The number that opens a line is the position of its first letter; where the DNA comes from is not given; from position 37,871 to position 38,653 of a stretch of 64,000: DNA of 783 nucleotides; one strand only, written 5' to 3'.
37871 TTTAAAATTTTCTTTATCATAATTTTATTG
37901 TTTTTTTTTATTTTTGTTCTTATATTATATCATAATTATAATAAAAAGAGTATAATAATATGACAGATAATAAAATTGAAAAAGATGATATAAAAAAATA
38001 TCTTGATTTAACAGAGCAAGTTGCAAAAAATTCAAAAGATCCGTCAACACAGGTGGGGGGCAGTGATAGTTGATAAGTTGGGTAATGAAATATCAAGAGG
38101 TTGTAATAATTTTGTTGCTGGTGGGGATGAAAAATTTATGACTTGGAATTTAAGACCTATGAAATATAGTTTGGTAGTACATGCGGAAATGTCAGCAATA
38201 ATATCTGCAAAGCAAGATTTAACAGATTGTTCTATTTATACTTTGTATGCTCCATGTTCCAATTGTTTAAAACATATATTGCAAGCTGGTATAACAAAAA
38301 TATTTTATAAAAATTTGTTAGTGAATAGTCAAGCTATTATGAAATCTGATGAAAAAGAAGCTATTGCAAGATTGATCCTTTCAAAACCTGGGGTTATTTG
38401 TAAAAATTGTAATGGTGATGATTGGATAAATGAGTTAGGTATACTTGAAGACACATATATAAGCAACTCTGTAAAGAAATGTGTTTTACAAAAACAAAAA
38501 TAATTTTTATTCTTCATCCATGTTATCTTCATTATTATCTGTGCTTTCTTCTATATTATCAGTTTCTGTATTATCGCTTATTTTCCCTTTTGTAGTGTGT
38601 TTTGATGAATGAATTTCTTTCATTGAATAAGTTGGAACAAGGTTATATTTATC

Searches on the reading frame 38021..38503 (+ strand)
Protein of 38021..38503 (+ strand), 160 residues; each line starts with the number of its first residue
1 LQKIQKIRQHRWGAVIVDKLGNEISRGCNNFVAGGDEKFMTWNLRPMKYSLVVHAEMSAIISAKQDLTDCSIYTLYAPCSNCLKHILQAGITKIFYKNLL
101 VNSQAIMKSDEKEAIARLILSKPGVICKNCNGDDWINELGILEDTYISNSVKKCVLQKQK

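Call 56: search_protein_families(library=ncbifam, proteins=[window:38021-38503:+], max_evalue=0.001)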
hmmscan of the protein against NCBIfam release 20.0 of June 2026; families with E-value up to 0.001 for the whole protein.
window:38021-38503:+ (160 aa): 2 families
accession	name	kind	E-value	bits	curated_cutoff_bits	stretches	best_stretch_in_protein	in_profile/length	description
NF041025.1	antiphage_deaminase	equivalog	2e-13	50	400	1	48-96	333-385/437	anti-phage dCTP deaminase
TIGR02571.1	ComEB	equivalog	3.9e-09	36.6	219.45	1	51-114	66-132/151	ComE operon protein 2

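Call 84: search_protein_families(library=pfam, proteins=[window:38021-38503:+], max_evalue=0.001)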
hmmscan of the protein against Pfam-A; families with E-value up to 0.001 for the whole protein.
window:38021-38503:+ (160 aa): 2 families
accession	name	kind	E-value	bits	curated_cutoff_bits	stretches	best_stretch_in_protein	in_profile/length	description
PF00383.29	dCMP_cyt_deam_1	-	9.8e-17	61.2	25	1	3-96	17-100/102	Cytidine and deoxycytidylate deaminase zinc-binding region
PF14437.12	MafB19-deam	-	2.9e-07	30.9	27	1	6-97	19-100/142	MafB19-like deaminase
